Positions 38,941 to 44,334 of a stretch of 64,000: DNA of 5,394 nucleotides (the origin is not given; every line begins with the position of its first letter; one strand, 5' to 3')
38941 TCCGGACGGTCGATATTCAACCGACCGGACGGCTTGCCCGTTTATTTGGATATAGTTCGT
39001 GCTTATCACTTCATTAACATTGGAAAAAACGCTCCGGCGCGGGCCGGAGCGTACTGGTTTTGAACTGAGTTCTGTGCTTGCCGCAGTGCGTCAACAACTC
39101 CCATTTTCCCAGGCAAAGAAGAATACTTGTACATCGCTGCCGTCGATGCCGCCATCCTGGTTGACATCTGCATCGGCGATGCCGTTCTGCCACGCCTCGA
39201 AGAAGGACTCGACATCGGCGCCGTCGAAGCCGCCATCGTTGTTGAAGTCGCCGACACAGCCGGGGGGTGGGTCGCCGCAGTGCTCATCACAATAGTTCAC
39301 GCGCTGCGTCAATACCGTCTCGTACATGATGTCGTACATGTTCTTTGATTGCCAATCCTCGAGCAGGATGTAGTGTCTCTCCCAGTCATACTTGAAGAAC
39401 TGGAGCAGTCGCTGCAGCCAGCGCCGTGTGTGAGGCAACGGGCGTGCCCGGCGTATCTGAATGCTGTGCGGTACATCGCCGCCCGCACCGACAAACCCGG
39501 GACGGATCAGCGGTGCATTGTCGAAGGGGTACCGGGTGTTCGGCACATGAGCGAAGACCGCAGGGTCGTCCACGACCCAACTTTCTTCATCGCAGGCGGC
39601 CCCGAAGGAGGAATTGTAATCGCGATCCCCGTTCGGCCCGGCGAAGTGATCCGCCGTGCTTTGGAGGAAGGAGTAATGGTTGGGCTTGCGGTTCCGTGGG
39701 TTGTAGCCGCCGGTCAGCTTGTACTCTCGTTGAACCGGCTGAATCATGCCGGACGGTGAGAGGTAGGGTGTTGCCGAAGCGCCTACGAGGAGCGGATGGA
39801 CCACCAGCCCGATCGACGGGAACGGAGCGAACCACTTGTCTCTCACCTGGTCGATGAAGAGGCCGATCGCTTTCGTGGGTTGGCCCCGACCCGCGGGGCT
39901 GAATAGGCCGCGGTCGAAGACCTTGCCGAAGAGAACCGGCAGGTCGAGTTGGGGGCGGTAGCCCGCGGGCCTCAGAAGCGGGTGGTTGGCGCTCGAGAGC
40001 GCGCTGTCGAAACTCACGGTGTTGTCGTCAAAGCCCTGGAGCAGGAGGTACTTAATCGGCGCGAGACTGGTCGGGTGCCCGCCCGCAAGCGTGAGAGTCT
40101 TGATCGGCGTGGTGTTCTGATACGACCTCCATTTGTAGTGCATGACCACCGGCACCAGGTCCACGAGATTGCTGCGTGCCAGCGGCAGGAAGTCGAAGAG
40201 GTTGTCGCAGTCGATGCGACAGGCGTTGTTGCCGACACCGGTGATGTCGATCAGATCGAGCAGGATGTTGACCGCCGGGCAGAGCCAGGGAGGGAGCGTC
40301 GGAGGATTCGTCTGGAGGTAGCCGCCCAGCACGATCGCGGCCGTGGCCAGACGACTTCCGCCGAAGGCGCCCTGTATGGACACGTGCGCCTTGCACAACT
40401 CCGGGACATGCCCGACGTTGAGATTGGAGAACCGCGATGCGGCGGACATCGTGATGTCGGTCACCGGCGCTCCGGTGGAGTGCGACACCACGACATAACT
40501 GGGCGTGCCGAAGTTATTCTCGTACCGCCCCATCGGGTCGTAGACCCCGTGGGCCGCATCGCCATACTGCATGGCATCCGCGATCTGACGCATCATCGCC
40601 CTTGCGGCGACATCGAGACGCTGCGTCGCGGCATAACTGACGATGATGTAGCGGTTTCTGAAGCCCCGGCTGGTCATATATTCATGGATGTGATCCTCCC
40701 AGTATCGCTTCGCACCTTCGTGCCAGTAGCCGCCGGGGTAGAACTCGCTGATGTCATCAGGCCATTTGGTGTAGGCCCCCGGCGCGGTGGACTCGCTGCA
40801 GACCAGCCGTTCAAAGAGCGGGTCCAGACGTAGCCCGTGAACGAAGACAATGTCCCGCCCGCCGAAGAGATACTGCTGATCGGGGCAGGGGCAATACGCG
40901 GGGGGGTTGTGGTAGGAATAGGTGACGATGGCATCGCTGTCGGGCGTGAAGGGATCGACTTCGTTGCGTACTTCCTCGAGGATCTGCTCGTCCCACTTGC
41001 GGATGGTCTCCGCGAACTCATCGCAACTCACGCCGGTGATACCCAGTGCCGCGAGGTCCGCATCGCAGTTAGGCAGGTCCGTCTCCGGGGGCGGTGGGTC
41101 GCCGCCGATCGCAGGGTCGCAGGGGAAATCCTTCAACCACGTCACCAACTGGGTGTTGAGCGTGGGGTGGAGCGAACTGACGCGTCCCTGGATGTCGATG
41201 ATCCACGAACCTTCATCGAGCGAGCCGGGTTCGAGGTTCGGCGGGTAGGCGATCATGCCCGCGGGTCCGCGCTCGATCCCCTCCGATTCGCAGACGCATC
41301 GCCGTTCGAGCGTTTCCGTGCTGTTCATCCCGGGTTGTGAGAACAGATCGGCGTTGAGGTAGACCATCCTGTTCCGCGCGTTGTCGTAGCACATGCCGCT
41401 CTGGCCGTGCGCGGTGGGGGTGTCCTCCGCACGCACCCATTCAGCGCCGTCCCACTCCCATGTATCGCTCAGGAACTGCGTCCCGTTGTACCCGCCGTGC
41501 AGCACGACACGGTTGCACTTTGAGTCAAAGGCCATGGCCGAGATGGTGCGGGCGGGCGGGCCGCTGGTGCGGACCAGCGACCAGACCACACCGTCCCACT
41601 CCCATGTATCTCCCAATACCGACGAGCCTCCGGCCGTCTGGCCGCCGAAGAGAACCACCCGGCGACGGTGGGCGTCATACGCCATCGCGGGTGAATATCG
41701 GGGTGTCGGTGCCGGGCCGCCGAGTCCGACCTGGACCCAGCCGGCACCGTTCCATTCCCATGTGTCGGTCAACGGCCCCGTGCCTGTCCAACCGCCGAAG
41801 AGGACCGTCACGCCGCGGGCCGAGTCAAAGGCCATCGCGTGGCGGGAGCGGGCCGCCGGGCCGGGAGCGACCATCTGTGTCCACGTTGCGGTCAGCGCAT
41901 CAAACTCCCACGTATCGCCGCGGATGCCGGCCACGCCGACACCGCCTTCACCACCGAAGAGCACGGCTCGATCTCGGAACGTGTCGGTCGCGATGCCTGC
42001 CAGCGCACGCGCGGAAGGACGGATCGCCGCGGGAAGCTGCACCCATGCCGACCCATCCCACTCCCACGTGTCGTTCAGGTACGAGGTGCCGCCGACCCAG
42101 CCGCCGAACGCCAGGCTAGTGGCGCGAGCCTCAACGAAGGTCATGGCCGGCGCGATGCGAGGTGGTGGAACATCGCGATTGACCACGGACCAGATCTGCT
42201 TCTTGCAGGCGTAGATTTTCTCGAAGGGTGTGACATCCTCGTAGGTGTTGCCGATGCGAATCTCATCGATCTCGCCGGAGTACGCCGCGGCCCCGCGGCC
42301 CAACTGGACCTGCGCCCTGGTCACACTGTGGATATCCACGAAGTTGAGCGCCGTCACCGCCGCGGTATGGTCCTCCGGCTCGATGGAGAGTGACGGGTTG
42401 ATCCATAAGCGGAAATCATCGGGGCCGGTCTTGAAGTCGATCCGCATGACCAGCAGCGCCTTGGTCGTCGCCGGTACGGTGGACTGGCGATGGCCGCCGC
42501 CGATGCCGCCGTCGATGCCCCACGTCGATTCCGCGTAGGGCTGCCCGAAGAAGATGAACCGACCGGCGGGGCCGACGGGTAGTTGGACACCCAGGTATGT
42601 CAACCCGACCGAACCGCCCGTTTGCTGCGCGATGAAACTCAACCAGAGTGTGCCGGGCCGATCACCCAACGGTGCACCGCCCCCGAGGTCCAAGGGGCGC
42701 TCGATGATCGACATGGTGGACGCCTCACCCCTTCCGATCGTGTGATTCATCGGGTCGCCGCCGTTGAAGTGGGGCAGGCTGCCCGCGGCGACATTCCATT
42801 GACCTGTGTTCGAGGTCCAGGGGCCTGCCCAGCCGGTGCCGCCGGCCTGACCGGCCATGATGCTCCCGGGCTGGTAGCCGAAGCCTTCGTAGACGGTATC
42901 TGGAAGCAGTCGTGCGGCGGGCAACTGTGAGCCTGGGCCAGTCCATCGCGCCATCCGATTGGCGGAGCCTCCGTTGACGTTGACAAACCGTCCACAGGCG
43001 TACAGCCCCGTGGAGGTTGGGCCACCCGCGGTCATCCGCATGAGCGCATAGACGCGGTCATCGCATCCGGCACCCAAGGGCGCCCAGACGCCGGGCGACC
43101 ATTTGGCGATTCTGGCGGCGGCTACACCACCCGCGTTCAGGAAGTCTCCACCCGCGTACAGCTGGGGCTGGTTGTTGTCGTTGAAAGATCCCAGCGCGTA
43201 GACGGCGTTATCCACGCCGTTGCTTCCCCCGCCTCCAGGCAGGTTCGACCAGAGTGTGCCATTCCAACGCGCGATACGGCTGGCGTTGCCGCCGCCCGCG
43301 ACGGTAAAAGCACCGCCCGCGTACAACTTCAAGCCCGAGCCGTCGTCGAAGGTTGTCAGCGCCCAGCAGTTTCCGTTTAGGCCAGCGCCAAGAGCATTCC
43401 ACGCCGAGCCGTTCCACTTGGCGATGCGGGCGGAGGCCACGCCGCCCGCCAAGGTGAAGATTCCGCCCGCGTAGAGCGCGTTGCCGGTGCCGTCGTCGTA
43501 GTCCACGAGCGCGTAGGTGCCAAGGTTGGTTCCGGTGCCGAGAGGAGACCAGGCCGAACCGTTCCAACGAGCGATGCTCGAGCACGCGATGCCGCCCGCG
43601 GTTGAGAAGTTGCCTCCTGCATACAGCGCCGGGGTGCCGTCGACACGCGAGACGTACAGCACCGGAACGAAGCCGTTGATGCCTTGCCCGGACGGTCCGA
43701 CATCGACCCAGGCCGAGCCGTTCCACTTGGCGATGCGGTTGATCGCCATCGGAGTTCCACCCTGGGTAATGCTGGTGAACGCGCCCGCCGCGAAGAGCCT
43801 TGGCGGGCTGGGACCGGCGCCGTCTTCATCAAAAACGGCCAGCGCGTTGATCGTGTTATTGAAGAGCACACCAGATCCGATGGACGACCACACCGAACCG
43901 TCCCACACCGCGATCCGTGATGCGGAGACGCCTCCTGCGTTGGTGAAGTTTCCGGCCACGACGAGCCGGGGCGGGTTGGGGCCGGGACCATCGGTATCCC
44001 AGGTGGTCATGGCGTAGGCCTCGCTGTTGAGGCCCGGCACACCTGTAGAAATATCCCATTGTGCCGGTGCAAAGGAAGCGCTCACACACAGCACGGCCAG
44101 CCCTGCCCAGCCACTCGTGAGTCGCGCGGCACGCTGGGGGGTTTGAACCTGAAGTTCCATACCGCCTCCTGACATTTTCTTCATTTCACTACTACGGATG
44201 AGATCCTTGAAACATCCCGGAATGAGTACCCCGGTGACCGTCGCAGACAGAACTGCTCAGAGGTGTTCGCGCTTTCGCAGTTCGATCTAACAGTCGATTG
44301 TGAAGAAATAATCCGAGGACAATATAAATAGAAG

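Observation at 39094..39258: A 55-aa Cys-to-Cys, twin Ca-loop dockerin-like module ends two unrelated large secreted enzymes: candidate cell-surface anchoring system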

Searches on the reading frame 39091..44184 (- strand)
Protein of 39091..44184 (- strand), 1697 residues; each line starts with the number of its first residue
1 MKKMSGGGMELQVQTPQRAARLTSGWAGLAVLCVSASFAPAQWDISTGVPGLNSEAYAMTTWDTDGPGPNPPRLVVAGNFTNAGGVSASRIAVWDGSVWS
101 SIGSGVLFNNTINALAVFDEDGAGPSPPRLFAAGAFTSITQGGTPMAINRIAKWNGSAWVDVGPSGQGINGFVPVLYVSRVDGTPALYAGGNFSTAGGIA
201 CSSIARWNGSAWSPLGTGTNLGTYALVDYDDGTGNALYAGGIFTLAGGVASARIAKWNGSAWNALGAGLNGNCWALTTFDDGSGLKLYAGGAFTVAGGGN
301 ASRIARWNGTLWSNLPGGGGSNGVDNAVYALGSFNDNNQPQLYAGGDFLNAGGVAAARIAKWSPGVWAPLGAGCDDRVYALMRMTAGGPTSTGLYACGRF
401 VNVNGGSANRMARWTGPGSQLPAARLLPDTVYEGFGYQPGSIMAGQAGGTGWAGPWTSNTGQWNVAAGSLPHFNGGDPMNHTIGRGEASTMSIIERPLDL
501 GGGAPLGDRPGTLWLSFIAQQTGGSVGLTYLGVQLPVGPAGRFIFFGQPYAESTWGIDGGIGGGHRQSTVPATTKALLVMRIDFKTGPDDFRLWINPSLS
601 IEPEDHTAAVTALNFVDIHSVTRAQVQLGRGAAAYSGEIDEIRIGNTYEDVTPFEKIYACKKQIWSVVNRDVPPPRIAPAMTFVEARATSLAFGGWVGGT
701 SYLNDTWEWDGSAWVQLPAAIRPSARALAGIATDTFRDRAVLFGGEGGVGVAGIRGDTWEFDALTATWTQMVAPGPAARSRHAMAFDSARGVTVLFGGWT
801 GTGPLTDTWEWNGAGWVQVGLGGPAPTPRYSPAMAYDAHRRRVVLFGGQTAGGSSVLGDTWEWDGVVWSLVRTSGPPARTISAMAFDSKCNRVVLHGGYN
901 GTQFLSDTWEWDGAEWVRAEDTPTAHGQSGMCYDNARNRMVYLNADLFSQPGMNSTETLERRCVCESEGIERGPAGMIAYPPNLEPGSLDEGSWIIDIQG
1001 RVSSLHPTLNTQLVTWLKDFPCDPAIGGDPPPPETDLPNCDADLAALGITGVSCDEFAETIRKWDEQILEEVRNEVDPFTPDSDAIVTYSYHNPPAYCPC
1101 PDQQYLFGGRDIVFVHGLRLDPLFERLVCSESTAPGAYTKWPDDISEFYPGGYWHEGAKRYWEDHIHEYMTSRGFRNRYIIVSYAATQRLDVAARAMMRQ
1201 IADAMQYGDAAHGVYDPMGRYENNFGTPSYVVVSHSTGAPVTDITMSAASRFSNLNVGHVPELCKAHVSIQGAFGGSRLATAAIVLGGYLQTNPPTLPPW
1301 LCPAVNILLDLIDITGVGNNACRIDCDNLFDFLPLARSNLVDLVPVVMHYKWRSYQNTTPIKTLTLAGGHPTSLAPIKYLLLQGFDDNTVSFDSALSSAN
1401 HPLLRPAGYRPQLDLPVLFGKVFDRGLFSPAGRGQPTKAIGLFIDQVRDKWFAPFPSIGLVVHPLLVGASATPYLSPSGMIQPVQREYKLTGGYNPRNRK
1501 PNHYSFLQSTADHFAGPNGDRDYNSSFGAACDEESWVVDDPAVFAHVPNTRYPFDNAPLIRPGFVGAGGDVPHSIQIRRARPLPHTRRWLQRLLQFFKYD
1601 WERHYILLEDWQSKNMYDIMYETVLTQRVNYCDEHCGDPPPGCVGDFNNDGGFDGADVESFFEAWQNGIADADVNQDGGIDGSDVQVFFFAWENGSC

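Call 8: search_protein_families(library=ncbifam, proteins=[window:39091-44184:-], max_evalue=1)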
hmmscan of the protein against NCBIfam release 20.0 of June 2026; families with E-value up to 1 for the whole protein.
window:39091-44184:- (1697 aa): 2 families
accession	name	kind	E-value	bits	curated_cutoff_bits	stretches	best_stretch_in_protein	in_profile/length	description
NF041540.1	dockerin_GC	domain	0.00029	21.2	29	1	1643-1695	1-66/67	GC-type dockerin domain-anchored protein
NF033521.1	lasso_leader_L3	domain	0.016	15.2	19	0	126-143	2-19/20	lasso RiPP family leader peptide-containing protein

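Call 9: search_protein_families(library=pfam, proteins=[window:39091-44184:-], max_evalue=1)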
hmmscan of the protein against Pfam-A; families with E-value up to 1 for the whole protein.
window:39091-44184:- (1697 aa): 10 families
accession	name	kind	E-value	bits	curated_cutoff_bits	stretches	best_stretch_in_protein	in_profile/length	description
PF24681.1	Kelch_KLHDC2_KLHL20_DRC7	-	7.4e-25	88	50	2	659-810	32-183/221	KLHDC2/KLHL20/DRC7 Kelch-repeats domain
PF13415.12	Kelch_3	-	3e-17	62.7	22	5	738-786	2-47/48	Galactose oxidase, central domain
PF13418.12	Kelch_4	-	7.8e-13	48.6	21.6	2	885-912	7-35/49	Galactose oxidase, central domain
PF24981.1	Beta-prop_ATRN-LZTR1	-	2e-10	40.9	50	2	657-800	19-169/289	Attractin/LZTR1 beta-propeller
PF13854.13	Kelch_HCF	-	4e-06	26.8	113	2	722-804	185-263/345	Host cell factor, Kelch-repeats domain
PF17164.10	DUF5122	-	0.00014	22.5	27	2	73-92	5-24/36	Domain of unknown function (DUF5122) beta-propeller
PF01344.31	Kelch_1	-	0.0017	18.3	20.1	0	891-912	12-33/46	Kelch motif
PF12768.13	Rax2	-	0.0045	16.9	28.8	0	182-209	33-60/254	Rax2 C-terminal beta propeller domain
PF00404.24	Dockerin_1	-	0.15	12.7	22.9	1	1645-1686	2-50/57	Dockerin type I domain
PF07646.21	Kelch_2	-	0.31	11.5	21.3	0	890-917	11-40/48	Kelch motif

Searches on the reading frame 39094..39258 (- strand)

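Call 8: search_protein_families(library=ncbifam, proteins=[window:39094-39258:-], max_evalue=1)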
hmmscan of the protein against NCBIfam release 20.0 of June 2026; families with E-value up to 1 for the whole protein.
seq(55 aa): 1 family
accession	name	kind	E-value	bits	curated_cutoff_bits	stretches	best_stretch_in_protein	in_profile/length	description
NF041540.1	dockerin_GC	domain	1.2e-06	28.8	29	1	1-53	1-66/67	GC-type dockerin domain-anchored protein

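Call 9: search_protein_families(library=pfam, proteins=[window:39094-39258:-], max_evalue=1)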
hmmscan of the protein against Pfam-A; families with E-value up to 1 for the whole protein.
seq(55 aa): 5 families
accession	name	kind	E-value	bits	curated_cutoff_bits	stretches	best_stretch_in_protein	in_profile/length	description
PF00404.24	Dockerin_1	-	0.011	16.4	22.9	1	3-44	2-50/57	Dockerin type I domain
PF13499.12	EF-hand_7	-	0.035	14.9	30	0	30-47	11-28/67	EF-hand domain pair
PF09931.15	Phage_phiJL001_Gp84_N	-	0.052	14.1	26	0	8-25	85-102/160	Baseplate hub protein, N-terminal attachment domain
PF13405.12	EF-hand_6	-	0.065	13.5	25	0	31-47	10-26/30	EF-hand domain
PF00036.39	EF-hand_1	-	0.17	12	25.4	1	26-46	5-25/29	EF hand domain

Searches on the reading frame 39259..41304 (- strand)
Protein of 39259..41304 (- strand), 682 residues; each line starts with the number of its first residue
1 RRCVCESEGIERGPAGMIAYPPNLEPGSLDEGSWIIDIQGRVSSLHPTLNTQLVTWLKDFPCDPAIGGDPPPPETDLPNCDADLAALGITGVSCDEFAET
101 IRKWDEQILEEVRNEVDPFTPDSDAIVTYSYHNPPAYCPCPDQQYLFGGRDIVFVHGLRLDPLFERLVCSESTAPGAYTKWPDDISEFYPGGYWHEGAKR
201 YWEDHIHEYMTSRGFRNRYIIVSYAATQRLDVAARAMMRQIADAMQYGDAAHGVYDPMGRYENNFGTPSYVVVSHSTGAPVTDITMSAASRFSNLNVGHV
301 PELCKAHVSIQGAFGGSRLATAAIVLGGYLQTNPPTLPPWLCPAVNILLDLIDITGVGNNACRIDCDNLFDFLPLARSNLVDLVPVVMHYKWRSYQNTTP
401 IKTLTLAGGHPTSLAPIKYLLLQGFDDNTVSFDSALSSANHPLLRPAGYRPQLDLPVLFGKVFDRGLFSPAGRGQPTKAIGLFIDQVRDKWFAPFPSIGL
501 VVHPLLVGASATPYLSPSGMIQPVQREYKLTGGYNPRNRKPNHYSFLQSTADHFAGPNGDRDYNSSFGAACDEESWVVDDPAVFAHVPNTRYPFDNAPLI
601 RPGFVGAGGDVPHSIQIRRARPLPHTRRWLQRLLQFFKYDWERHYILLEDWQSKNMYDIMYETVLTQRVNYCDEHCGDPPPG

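Call 55: search_solved_structures(query=window:39259-41304:-, max_evalue=0.01)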
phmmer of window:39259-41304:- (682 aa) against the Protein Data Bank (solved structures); distinct sequences matched with E-value up to 0.01: 0.

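Call 65: find_homologous_proteins(query=window:39259-41304:-, max_evalue=0.00001)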
Query window:39259-41304:- (682 aa): 17 proteins with E <= 0.00001 among 8000 candidates.
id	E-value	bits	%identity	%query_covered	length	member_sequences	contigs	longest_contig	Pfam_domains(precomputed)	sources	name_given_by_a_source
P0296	2.5e-145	504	45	86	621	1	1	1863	-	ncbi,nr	ncbi:MAG TPA: hypothetical protein VG477_17970, partial [Thermoanaerobaculia bacterium]|nr:hypotheti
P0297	3.1e-144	500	40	99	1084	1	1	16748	PF07679.23,PF07953.21,PF13927.13,PF13385.14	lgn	-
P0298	7.6e-143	496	42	96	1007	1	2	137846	-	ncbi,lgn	-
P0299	9.5e-141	489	39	100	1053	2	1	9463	PF07679.23,PF13927.13,PF13385.14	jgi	jgi:hypothetical protein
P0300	3.6e-116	408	37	97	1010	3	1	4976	-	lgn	-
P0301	2.5e-113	398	37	97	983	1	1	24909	-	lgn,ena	-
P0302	1.5e-104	369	36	99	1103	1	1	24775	-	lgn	-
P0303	6.9e-103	364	36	97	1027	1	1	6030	-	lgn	-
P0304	1.7e-101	359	34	97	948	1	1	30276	-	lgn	-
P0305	3.7e-89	318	33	99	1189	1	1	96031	PF24681.2,PF13415.13,PF24981.2,PF13860.13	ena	-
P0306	6.8e-72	261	36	76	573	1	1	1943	-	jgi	jgi:hypothetical protein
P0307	4.9e-69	252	31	96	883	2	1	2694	PF13860.13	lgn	-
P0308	2.0e-66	243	30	96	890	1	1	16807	-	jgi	-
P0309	1.7e-55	207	30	96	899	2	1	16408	-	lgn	-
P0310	6.3e-38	149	26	75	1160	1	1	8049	-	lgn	-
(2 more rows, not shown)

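Call 78: predict_structure(alignment_id=A4)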
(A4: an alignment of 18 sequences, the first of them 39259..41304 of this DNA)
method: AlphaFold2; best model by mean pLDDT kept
length: 682 residues; sequences in the alignment: 18
mean_pLDDT: 78.2   pTM: 0.87
mean pLDDT of the five models: 78.2, 61.9, 60.5, 55.3, 54.7
residues with pLDDT >= 90: 168; 70-90: 335; 50-70: 140; < 50: 39
segments of 3 or more residues with pLDDT < 50: 1-3, 356-358, 493-499, 555-567, 677-682
pLDDT, mean of each block of 10 residues (from residue 1): 52 62 68 81 87 86 70 57 77 78 83 88 92 79 86 91 73 75 92 92 85 87 94 97 93 86 84 94 97 95 94 85 68 62 70 53 60 80 92 94 86 62 72 86 82 62 79 71 73 48 72 88 82 81 88 48 48 79 81 82 65 89 80 77 88 81 84 51 38
secondary structure, 60 per line:
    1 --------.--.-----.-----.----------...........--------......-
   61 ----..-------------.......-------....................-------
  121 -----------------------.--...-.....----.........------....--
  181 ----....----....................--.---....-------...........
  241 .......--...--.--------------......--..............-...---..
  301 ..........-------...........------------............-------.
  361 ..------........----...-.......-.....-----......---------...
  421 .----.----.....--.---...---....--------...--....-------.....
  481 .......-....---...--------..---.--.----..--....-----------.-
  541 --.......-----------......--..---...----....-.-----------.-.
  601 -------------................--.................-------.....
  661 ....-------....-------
elements in order (helices of 4 or more, strands of 3 or more residues): E35-41 H42-45 H54-59 H80-86 H94-113 E151-155 H160-168 H175-178 H185-188 H193-212 E219-222 H230-247 E270-275 H278-291 H299-303 E304-310 H318-328 H341-352 H369-376 H385-391 H393-397 E403-408 H418-421 H432-435 E448-451 H465-468 H476-487 H489-492 E524-527 E543-549 H561-564 E574-576 H581-584 E614-629 E632-648 H656-663 H672-675

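Call 80: fold_search(model_id=the predicted structure, library=pdb)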
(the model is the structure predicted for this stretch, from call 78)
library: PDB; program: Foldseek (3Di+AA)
matches with E <= 10: 747; with E <= 0.001: 66
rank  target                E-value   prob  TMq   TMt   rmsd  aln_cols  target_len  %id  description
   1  1ku0_A                1.7e-06  1.00  0.21  0.34  12.3       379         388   13  Structure of the Bacillus stearothermophilus L1 lipase (released 2002-08-21)
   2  4x71                  6.2e-06  1.00  0.22  0.34  10.8       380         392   10  Crystal Structure of lipase from Geobacillus stearothermophilus T6 methanol stable variant A269T (released 2015-06-10)
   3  5ce5                  7.8e-06  1.00  0.18  0.28  11.5       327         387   13  Probing the roles of two tryptophans surrounding the unique zinc coordination site in lipase family I.5 (released 2015-12-02)
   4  7ey3_A                8.7e-06  1.00  0.23  0.38   9.7       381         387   12  Double cysteine mutations in T1 lipase (released 2022-12-14)
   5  6fz9                  9.2e-06  1.00  0.22  0.35  10.6       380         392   13  Crystal Structure of lipase from Geobacillus stearothermophilus T6 methanol stable variant A187F/L360F (released 2018-10-17)
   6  2z5g_A                9.2e-06  1.00  0.20  0.33  10.0       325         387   12  Crystal structure of T1 lipase F16L mutant (released 2007-10-30)
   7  1ku0_B                1.4e-05  1.00  0.22  0.35  10.0       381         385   12  Structure of the Bacillus stearothermophilus L1 lipase (released 2002-08-21)
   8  2w22                  1.5e-05  1.00  0.20  0.33  11.5       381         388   14  Activation Mechanism of Bacterial Thermoalkalophilic Lipases (released 2008-12-16)
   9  4fkb_A                1.7e-05  1.00  0.22  0.35  10.5       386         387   12  An Organic solvent tolerant lipase 42 (released 2013-06-19)
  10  5xpx_A                2.0e-05  1.00  0.20  0.31  10.2       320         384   13  Structure elucidation of truncated AMS3 lipase from an Antarctic Pseudomonas (released 2018-06-20)
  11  4gw3                  2.1e-05  1.00  0.24  0.51   6.5       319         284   12  Crystal Structure of the Lipase from Proteus mirabilis (released 2013-02-06)
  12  3umj_B                2.1e-05  1.00  0.20  0.31  10.8       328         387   12  Crystal Structure of D311E Lipase (released 2012-02-22)
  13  4x7b                  2.3e-05  1.00  0.19  0.30  10.7       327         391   13  Crystal Structure of lipase from Geobacillus stearothermophilus T6 methanol stable variant H86Y/A269T (released 2015-06-10)
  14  6s3v                  2.4e-05  1.00  0.20  0.32  10.2       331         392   14  Crystal Structure of lipase from Geobacillus stearothermophilus T6 methanol stable variant E251C/G332C (released 2019-10-09)
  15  4fdm                  2.5e-05  1.00  0.17  0.28  13.5       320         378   14  Crystallization and 3D structure elucidation of thermostable L2 lipase from thermophilic locally isolated Bacillus sp. L (released 2013-05-08)
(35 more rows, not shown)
